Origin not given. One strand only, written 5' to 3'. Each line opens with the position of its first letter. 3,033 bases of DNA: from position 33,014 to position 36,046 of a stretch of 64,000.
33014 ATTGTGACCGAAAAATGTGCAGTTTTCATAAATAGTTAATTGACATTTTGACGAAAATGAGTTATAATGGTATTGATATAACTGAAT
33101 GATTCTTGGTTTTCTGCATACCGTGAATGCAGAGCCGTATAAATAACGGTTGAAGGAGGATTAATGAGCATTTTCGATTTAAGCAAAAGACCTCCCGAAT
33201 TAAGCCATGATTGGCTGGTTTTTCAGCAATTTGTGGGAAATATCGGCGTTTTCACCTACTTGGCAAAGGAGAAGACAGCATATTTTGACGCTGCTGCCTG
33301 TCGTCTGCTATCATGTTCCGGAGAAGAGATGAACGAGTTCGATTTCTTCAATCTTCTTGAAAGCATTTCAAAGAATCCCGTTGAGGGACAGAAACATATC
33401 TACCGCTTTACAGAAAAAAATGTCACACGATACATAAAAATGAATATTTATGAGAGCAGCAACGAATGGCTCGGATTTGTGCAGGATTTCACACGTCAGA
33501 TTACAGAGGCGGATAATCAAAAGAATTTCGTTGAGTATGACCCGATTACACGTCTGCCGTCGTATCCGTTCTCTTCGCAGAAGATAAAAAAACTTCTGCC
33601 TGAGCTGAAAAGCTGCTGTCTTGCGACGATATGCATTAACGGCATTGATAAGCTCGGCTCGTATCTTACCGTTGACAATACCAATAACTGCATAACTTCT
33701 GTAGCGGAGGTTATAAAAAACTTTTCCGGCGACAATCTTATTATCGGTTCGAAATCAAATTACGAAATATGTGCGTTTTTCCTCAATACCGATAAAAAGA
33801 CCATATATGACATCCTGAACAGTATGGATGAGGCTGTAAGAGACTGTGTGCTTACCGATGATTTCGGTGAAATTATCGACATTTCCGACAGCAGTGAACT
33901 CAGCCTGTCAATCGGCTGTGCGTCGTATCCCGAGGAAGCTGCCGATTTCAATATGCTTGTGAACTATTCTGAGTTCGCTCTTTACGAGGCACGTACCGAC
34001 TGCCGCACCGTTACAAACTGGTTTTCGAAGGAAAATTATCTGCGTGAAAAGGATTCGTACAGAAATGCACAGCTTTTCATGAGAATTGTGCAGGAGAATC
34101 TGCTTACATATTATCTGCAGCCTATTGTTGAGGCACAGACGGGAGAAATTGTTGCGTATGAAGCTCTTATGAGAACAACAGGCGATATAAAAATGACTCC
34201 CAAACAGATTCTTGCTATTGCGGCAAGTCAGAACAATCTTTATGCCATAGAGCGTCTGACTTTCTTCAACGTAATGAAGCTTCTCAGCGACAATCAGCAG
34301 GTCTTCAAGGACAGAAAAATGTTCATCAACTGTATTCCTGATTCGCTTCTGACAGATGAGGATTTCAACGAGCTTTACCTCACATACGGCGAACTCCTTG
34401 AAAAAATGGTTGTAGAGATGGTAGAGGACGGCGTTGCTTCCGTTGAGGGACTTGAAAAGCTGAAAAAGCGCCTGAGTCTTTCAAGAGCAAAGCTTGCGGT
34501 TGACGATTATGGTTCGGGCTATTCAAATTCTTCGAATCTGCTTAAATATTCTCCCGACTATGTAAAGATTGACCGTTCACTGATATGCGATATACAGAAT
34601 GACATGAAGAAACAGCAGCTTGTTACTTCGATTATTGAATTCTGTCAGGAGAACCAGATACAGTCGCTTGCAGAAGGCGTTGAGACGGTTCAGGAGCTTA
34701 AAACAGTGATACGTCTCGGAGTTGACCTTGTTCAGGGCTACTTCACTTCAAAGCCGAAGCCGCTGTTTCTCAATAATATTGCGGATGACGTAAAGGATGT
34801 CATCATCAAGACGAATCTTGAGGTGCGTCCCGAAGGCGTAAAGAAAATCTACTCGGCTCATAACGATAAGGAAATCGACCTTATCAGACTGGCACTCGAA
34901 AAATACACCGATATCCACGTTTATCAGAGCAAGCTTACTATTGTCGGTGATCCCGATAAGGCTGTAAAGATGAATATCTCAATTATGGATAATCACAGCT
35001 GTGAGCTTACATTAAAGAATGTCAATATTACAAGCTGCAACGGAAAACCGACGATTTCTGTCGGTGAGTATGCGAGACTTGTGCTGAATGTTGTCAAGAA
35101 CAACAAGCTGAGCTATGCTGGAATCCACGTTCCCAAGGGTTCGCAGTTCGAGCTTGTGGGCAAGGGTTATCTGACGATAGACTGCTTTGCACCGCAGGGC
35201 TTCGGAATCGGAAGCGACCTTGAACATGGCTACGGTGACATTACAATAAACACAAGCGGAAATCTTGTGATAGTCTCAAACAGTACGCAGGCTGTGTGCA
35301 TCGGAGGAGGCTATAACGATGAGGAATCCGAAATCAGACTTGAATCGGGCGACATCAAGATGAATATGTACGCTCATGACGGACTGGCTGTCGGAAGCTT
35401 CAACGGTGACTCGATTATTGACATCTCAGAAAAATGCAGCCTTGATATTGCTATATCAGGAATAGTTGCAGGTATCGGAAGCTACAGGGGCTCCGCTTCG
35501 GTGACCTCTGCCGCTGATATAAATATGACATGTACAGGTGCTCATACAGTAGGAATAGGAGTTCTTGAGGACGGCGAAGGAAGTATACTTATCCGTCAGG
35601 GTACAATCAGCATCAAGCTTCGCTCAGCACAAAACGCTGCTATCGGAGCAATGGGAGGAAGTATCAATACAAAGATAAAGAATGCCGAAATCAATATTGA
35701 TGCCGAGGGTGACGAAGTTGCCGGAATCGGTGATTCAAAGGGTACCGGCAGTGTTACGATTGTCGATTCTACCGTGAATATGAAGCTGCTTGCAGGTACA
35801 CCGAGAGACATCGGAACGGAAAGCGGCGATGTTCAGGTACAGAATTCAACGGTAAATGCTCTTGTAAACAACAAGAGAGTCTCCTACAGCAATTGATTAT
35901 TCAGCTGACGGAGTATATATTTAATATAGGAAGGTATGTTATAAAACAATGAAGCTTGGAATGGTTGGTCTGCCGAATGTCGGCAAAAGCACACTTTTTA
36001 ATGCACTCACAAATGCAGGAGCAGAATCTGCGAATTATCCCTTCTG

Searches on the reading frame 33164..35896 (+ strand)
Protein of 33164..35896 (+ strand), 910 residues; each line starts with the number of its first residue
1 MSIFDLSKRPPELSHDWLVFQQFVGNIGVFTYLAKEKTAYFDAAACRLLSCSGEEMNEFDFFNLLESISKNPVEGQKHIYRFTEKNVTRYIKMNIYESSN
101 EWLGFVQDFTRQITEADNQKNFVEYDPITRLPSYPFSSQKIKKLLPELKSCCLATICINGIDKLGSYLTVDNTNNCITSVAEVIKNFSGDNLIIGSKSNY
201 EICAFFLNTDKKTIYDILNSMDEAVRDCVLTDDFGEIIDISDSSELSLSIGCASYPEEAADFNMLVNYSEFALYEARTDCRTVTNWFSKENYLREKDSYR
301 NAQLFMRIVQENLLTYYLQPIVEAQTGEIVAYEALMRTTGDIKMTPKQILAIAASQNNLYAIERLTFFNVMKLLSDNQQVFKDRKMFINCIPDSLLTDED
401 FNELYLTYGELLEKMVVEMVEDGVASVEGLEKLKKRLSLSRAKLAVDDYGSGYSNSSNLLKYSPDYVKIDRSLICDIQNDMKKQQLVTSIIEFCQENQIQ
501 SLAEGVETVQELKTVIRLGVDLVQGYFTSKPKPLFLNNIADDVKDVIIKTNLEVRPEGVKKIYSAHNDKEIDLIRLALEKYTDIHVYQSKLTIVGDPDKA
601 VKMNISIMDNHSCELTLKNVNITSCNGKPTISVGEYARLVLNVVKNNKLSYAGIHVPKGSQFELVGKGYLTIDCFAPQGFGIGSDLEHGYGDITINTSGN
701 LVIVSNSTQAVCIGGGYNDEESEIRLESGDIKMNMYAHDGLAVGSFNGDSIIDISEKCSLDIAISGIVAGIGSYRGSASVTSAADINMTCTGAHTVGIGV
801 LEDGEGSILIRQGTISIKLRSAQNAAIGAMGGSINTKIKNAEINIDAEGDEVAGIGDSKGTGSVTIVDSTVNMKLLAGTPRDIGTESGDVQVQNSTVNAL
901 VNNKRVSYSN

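Call 56: find_encoding_contigs(protein=window:33164-35896:+, flank=10000, max_places=1)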
Protein window:33164-35896:+ (910 aa): 13 contigs read that carry it; 1 place shown.
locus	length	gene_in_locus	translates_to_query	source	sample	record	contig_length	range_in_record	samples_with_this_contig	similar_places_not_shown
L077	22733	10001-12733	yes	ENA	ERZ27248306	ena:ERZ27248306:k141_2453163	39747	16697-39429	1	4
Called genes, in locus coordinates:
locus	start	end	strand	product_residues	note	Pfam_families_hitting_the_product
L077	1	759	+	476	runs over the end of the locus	PF03816:LytR_cpsA_psr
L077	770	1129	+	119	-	PF02410:RsfS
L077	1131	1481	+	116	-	-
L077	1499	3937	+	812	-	PF00133:tRNA-synt_1, PF09334:tRNA-synt_1g, PF13603:tRNA-synt_1_2, PF00133:tRNA-synt_1, PF08264:Anticodon_1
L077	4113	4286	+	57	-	PF01165:Ribosomal_S21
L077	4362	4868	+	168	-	PF09419:PGP_phosphatase (faint), PF13419:HAD_2, PF08282:Hydrolase_3 (weak), PF00702:Hydrolase, PF13242:Hydrolase_like (weak)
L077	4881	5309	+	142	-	PF01220:DHquinase_II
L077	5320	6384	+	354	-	PF01321:Creatinase_N, PF00557:Peptidase_M24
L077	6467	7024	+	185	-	PF08207:EFP_N, PF01132:EFP, PF09285:Elong-fact-P_C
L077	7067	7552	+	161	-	-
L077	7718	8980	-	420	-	-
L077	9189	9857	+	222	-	PF02223:Thymidylate_kin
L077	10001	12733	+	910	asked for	PF00563:EAL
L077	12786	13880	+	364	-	PF01926:MMR_HSR1, PF02421:FeoB_N, PF06071:YchF-GTPase_C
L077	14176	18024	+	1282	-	PF02018:CBM_4_9, PF00331:Glyco_hydro_10, PF02018:CBM_4_9, PF00404:Dockerin_1, PF04616:Glyco_hydro_43, PF03422:CBM_6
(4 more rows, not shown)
